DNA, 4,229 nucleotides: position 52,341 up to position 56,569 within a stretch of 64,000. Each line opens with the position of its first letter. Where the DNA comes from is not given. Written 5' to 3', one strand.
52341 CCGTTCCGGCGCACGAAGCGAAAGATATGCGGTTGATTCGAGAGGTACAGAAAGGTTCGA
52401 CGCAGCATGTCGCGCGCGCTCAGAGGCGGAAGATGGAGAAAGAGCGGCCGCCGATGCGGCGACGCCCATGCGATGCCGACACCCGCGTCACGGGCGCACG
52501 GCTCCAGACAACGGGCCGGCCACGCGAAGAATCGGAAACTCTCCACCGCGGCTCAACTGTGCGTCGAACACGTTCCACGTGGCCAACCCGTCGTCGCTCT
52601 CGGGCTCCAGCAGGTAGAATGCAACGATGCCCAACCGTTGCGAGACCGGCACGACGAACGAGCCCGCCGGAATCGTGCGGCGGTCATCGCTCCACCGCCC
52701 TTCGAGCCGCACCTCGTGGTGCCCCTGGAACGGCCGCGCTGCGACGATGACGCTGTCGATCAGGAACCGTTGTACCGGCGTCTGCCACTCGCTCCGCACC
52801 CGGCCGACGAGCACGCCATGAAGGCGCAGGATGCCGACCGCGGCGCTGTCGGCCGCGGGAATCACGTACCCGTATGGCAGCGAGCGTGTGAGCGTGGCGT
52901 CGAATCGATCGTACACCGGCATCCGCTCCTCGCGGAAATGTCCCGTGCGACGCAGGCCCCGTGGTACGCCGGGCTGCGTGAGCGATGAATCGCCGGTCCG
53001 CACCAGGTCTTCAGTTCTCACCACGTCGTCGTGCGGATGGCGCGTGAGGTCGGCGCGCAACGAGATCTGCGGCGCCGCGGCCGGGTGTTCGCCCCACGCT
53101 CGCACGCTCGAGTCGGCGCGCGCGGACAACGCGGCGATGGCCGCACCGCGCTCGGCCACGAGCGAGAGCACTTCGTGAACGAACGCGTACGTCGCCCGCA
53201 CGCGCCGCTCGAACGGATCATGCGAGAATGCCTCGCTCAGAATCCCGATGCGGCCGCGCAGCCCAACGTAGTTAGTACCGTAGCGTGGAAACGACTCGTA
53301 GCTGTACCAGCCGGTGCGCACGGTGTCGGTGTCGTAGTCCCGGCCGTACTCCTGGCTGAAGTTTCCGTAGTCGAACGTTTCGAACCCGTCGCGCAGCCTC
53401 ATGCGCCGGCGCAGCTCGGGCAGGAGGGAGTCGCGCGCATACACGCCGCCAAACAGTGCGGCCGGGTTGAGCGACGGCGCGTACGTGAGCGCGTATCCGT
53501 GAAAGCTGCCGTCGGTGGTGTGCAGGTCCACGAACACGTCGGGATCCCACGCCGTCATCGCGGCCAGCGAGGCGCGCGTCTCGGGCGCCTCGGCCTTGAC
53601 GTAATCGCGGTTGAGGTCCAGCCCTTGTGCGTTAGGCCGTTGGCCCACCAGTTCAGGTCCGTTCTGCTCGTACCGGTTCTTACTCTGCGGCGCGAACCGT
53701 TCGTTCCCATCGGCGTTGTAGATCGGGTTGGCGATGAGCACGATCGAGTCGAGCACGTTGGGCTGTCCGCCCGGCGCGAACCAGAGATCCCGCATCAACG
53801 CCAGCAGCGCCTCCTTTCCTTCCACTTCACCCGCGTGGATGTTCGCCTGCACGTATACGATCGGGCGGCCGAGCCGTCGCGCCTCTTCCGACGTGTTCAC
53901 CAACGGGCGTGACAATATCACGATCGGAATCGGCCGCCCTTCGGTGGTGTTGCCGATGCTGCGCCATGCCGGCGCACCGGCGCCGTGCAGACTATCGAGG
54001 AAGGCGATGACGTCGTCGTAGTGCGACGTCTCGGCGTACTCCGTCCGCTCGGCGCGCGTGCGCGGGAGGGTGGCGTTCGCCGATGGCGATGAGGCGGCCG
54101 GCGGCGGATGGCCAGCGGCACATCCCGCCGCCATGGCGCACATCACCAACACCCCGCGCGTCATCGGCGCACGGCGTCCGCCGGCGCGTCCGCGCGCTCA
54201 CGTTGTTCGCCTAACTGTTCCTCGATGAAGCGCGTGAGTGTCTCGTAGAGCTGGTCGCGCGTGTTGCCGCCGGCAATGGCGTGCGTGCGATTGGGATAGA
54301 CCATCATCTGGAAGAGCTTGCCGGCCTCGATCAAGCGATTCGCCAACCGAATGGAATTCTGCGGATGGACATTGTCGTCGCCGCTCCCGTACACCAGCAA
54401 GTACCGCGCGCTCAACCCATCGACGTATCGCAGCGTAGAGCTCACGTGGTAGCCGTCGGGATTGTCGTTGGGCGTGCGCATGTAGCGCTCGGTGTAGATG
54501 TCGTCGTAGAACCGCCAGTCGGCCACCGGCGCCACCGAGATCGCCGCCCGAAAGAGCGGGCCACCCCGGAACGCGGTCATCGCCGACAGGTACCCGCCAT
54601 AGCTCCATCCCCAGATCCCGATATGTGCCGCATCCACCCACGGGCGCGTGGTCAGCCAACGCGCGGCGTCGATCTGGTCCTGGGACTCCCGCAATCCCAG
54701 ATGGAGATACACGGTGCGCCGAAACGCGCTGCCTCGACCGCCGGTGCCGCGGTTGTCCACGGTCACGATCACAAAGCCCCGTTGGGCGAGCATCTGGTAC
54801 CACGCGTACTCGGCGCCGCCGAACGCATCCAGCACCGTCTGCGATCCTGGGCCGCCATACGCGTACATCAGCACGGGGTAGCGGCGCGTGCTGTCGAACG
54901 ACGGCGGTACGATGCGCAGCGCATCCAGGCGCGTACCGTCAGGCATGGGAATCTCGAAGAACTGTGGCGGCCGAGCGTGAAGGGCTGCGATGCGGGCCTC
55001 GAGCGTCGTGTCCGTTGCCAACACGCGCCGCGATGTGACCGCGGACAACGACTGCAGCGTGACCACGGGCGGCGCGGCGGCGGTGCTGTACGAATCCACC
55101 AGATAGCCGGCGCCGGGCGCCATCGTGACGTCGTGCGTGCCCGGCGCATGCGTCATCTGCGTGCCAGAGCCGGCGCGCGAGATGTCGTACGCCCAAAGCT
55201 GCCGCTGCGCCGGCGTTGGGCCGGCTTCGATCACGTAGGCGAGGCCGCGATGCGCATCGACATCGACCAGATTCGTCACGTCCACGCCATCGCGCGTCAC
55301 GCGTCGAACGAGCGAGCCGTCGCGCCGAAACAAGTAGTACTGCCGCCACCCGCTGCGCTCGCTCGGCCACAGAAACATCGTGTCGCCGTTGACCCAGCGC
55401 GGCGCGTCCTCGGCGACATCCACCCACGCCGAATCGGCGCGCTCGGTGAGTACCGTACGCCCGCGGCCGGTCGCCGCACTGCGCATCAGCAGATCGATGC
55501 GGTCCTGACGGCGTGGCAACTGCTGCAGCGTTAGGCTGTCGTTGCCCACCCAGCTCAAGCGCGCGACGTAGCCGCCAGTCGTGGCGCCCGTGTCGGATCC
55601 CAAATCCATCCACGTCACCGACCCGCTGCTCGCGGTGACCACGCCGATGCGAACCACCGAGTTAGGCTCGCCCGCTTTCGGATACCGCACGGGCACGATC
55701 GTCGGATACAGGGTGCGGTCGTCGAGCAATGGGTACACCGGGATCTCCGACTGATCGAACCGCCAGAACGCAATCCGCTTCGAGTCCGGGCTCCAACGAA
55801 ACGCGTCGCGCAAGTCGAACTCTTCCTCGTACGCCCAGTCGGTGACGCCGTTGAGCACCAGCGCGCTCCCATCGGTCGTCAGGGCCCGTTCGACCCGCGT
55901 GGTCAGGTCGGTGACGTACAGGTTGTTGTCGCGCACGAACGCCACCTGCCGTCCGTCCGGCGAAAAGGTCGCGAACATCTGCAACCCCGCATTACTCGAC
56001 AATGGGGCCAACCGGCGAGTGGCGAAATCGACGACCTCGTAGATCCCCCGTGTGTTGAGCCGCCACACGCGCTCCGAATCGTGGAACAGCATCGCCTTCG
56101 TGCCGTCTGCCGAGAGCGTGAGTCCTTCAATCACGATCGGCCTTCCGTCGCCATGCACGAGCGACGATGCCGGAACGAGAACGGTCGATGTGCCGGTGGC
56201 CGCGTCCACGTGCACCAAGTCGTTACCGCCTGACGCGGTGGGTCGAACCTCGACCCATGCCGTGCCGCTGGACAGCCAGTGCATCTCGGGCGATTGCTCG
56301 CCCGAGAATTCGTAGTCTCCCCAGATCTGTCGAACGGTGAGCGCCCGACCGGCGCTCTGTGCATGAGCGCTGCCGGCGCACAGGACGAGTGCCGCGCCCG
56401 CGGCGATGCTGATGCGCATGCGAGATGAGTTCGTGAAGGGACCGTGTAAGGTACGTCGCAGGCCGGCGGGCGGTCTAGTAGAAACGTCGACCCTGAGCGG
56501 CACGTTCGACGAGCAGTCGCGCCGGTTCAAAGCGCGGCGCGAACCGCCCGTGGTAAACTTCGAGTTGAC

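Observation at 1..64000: Hyper-abundant heptamer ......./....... at about 1 per kb, in all usable reading frames, forcing rare codons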

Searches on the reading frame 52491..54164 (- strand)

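Call 30: search_protein_families(library=pfam, proteins=[window:52491-54164:-], max_evalue=0.0001)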
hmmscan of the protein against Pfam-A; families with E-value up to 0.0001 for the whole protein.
window:52491-54164:- (558 aa): 1 family
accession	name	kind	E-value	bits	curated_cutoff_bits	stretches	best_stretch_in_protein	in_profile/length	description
PF00246.29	Peptidase_M14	-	4e-16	59.9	21.6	1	69-199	20-165/286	Zinc carboxypeptidase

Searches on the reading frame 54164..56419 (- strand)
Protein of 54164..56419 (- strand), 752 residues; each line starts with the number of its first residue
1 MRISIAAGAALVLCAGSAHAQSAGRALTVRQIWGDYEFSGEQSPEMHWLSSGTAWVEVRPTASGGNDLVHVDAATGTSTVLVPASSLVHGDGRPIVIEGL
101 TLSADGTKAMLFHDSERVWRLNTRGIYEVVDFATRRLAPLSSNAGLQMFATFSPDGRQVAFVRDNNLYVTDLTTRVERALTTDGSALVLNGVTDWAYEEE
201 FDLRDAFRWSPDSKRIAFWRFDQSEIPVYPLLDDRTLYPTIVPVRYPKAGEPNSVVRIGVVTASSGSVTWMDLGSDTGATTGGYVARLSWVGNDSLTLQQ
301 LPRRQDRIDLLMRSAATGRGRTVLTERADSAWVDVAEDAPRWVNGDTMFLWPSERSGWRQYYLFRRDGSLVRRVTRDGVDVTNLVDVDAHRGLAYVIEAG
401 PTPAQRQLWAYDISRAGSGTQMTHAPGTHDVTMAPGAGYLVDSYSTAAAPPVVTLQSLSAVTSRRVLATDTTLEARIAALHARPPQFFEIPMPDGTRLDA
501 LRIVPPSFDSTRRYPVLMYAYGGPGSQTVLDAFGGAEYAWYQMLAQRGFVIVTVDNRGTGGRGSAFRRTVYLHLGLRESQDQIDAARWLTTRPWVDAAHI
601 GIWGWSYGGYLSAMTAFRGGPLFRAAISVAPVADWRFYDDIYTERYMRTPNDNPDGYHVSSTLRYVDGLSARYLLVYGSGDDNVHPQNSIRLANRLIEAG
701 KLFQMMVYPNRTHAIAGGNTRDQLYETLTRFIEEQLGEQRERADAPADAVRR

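Call 30: search_protein_families(library=pfam, proteins=[window:54164-56419:-], max_evalue=0.0001)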
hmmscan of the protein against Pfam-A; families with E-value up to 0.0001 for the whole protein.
window:54164-56419:- (752 aa): 8 families
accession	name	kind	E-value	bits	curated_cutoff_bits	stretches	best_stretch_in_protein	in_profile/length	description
PF00930.27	DPPIV_N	-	3.2e-83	279.8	22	1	103-451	1-354/354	Dipeptidyl peptidase IV (DPP IV) N-terminal region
PF00326.27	Peptidase_S9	-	1e-56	192.3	22.6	1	542-738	8-212/213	Prolyl oligopeptidase family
PF02129.25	Peptidase_S15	-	1.9e-16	61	23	1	494-648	1-144/262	X-Pro dipeptidyl-peptidase (S15 family)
PF07676.18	PD40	-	2.6e-07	30.9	20.9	0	139-164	3-28/38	WD40-like Beta Propeller Repeat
PF20434.5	BD-FAE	-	1.2e-06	28.7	26.8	0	511-618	10-109/215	BD-FAE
PF01738.24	DLH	-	1.3e-06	28.6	21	1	542-716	35-189/217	Dienelactone hydrolase family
PF07859.19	Abhydrolase_3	-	3.1e-05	24.3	25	0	580-715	50-208/210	alpha/beta hydrolase fold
PF12146.15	Hydrolase_4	-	6.3e-05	22.8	27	0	542-636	25-114/239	Serine aminopeptidase, S33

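Call 70: find_related_loci(query=window:54164-56419:-, collection=metagenome_contigs, flank=10000)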
Query window:54164-56419:- (752 aa) in metagenome_contigs; peptide patterns used: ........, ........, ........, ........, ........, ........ (x = any residue, [..] = any of these).
600 stretches matched a pattern (row limit reached: there are more); 589 encode a relative of the query (tblastn E <= 1e-3); the best 80 are kept; 80 distinct loci.
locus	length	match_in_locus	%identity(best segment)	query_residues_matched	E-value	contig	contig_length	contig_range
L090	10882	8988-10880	54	27-660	0e+0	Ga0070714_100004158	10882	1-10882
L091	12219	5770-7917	41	27-736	1e-166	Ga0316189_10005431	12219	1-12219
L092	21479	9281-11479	37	11-736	2e-161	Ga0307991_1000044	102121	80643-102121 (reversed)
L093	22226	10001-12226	40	4-736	1e-160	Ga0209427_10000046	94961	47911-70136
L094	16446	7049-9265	41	3-736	8e-159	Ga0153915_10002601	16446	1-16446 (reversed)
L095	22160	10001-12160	36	11-740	8e-159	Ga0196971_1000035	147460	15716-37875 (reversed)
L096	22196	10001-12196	37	11-736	4e-156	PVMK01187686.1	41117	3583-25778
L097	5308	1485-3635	35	10-736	3e-156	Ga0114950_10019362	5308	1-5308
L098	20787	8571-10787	42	5-736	5e-154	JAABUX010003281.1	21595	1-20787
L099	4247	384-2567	36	13-736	2e-158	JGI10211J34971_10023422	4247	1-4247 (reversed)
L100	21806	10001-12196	36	9-736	3e-152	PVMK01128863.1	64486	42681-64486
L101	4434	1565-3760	41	17-741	1e-153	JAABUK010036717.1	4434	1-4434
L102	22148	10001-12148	36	27-736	2e-149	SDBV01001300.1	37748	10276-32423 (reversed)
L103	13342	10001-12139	37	27-718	3e-148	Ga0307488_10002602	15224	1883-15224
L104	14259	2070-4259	36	13-736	1e-147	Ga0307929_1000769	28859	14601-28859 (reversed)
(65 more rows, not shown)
